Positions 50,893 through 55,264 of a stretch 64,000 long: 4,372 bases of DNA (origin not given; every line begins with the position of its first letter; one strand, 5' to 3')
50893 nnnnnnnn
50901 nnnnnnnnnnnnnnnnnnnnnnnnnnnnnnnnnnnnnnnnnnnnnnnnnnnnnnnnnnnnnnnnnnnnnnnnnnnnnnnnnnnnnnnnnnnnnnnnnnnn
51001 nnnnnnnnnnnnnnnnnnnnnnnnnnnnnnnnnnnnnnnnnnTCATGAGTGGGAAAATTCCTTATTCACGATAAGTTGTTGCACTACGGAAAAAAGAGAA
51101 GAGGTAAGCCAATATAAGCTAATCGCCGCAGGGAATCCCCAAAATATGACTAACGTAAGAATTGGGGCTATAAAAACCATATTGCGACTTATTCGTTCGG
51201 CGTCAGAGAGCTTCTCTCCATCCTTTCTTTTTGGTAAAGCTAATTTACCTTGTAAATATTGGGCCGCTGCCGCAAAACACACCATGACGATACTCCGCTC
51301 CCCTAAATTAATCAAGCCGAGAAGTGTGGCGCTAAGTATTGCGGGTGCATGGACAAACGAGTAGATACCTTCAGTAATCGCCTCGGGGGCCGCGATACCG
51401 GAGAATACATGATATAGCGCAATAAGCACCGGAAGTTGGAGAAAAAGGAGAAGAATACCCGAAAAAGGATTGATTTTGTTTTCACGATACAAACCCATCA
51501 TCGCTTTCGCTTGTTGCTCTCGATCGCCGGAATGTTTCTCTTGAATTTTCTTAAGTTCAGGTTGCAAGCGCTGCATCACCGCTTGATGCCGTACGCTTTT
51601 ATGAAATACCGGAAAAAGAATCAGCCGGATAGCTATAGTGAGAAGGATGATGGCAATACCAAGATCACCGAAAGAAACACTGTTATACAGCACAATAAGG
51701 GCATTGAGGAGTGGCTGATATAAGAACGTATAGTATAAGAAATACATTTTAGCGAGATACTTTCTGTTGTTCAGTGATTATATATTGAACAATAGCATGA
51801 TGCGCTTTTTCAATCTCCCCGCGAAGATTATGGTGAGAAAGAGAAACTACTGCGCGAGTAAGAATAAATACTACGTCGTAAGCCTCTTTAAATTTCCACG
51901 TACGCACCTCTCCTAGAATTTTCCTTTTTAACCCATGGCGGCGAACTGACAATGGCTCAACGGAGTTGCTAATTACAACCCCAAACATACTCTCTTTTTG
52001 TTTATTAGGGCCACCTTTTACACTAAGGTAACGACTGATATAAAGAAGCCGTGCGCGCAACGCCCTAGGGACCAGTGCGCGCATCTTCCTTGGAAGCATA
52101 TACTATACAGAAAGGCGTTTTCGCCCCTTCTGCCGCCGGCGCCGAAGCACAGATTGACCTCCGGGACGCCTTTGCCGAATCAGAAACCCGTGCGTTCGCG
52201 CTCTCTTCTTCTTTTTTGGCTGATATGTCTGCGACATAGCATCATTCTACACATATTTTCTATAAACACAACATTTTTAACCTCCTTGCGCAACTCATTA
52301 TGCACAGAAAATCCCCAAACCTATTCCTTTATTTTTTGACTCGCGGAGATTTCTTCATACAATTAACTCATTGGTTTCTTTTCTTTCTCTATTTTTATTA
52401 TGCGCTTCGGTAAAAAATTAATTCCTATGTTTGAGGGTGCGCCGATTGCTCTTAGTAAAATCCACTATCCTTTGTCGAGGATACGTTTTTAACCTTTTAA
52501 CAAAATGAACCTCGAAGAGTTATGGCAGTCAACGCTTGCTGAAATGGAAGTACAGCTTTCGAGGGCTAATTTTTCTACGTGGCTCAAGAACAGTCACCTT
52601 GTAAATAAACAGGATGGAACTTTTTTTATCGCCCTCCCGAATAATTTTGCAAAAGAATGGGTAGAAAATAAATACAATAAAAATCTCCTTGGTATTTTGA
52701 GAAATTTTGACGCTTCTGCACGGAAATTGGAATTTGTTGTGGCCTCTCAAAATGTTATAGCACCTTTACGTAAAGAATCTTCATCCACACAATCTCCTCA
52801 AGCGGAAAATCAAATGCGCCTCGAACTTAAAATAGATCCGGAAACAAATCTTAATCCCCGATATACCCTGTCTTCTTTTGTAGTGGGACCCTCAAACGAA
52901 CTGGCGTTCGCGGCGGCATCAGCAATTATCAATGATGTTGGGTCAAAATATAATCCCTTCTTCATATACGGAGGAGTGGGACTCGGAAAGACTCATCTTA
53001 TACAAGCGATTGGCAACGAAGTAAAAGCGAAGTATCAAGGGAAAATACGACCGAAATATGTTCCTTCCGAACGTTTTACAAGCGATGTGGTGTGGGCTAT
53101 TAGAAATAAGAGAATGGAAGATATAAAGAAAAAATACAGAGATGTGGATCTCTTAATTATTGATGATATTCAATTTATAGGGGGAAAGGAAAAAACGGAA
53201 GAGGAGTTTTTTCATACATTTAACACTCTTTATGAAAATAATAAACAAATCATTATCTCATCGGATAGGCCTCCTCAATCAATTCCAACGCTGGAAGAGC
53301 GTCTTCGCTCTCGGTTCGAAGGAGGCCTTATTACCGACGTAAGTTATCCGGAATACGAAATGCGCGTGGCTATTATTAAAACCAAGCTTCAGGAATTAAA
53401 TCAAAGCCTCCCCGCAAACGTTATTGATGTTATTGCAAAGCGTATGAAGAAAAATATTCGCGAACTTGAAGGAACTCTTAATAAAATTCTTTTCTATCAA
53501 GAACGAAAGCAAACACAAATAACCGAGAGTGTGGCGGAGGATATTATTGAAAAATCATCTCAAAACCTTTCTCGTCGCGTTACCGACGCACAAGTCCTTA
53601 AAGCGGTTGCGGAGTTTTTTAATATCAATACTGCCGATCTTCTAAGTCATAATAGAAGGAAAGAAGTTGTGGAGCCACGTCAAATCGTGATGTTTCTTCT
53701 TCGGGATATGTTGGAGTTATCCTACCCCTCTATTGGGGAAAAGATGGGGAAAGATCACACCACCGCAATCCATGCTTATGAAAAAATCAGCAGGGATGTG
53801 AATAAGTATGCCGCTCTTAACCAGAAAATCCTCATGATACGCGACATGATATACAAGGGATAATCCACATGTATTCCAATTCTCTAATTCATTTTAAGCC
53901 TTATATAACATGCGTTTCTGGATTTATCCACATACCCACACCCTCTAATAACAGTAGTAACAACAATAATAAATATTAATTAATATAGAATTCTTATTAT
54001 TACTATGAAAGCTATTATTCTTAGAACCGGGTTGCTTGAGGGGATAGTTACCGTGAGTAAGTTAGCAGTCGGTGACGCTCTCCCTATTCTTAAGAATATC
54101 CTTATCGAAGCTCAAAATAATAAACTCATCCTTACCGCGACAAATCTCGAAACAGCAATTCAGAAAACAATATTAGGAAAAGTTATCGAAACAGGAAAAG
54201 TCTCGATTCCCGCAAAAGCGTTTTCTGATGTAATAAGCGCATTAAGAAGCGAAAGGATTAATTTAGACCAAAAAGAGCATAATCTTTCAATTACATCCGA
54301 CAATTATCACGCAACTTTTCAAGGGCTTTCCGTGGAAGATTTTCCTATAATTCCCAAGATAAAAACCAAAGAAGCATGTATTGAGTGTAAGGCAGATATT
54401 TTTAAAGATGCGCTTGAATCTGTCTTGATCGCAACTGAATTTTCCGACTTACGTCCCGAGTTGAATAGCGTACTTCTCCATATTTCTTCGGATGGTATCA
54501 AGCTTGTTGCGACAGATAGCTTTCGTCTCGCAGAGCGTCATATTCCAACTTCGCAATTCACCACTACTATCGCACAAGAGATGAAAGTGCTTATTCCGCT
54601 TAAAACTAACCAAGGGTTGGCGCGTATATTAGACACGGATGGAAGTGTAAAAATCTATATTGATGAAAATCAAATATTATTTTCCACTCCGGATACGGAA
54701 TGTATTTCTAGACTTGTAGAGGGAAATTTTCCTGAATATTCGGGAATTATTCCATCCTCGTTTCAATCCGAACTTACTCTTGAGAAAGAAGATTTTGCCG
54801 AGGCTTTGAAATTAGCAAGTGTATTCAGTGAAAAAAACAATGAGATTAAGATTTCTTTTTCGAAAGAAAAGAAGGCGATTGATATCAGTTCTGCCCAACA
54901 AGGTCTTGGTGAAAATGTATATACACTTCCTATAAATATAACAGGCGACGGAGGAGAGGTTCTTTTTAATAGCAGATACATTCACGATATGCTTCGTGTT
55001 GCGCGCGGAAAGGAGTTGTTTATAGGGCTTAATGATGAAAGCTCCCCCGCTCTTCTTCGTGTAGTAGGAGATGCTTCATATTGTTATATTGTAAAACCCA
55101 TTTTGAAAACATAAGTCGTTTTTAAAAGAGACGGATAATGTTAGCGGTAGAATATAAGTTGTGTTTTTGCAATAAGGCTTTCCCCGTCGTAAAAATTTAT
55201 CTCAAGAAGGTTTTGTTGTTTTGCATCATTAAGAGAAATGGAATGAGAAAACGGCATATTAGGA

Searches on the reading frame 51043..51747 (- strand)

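Call 10: search_protein_families(library=pfam, proteins=[window:51043-51747:-], max_evalue=0.01)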
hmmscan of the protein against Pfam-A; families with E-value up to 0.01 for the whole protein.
window:51043-51747:- (234 aa): 1 family
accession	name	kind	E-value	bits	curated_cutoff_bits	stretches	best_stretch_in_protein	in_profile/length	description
PF02096.25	60KD_IMP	-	1.4e-48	165.4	35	1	30-229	2-163/163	60Kd inner membrane protein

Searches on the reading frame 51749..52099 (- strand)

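Call 10: search_protein_families(library=pfam, proteins=[window:51749-52099:-], max_evalue=0.01)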
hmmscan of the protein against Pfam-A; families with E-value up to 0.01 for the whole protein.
window:51749-52099:- (116 aa): 1 family
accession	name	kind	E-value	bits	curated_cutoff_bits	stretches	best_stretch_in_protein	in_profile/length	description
PF00825.24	Ribonuclease_P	-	2.1e-06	28.2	22.3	1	19-100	22-105/109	Ribonuclease P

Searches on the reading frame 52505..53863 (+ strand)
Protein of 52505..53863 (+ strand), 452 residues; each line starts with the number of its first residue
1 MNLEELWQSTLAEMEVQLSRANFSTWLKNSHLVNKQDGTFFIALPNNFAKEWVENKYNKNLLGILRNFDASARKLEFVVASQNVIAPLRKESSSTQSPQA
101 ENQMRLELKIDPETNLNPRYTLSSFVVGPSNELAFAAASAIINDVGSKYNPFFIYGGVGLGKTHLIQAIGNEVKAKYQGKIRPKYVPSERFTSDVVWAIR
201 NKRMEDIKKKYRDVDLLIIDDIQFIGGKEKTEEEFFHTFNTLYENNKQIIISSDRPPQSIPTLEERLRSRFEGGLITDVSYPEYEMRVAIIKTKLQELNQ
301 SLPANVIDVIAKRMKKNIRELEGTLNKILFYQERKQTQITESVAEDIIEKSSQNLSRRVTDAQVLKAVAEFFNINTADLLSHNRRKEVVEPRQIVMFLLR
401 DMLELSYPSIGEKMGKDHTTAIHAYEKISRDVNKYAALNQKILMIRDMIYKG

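Call 10: search_protein_families(library=pfam, proteins=[window:52505-53863:+], max_evalue=0.01)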
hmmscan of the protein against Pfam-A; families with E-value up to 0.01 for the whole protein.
window:52505-53863:+ (452 aa): 10 families
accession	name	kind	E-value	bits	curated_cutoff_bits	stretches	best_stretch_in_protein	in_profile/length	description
PF00308.24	Bac_DnaA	-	1.8e-65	220.5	23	1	116-278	1-162/162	Bacterial DnaA ATPAse domain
PF08299.17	Bac_DnaA_C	-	1.3e-24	86.5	31.5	1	363-428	3-69/69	Bacterial dnaA protein helix-turn-helix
PF11638.13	DnaA_N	-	1.2e-13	51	24.6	1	4-65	1-63/65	DnaA N-terminal domain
PF01695.23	IstB_IS21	-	4.3e-08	33.4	24.1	1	154-255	97-194/238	IstB-like ATP binding protein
PF00004.35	AAA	-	1.5e-06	29.1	21.2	1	154-271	3-127/131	ATPase family associated with various cellular activities (AAA)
PF13173.12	AAA_14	-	0.00017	22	27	0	150-284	3-128/129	AAA domain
PF13401.12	AAA_22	-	0.00053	20.7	27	0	203-247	74-114/130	AAA domain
PF07693.20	KAP_NTPase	-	0.004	16.9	20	1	142-447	12-158/293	KAP family P-loop domain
PF03266.21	NTPase_1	-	0.0077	16.5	23.9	0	199-257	81-136/168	NTPase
PF25623.1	T4_CASP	-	0.0092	16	27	0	292-357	108-172/247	T4-phage like capsid assembly scaffolding protein family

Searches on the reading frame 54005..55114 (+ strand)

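Call 10: search_protein_families(library=pfam, proteins=[window:54005-55114:+], max_evalue=0.01)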
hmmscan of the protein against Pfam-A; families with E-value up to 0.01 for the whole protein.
window:54005-55114:+ (369 aa): 3 families
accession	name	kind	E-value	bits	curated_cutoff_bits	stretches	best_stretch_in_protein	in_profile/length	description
PF02767.21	DNA_pol3_beta_2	-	3.4e-29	101.9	27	2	129-244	3-116/116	DNA polymerase III beta subunit, central domain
PF00712.24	DNA_pol3_beta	-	1.6e-24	86.8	24.4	2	1-117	1-120/120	DNA polymerase III beta subunit, N-terminal domain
PF02768.20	DNA_pol3_beta_3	-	1.8e-18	66.9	27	1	248-365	3-119/121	DNA polymerase III beta subunit, C-terminal domain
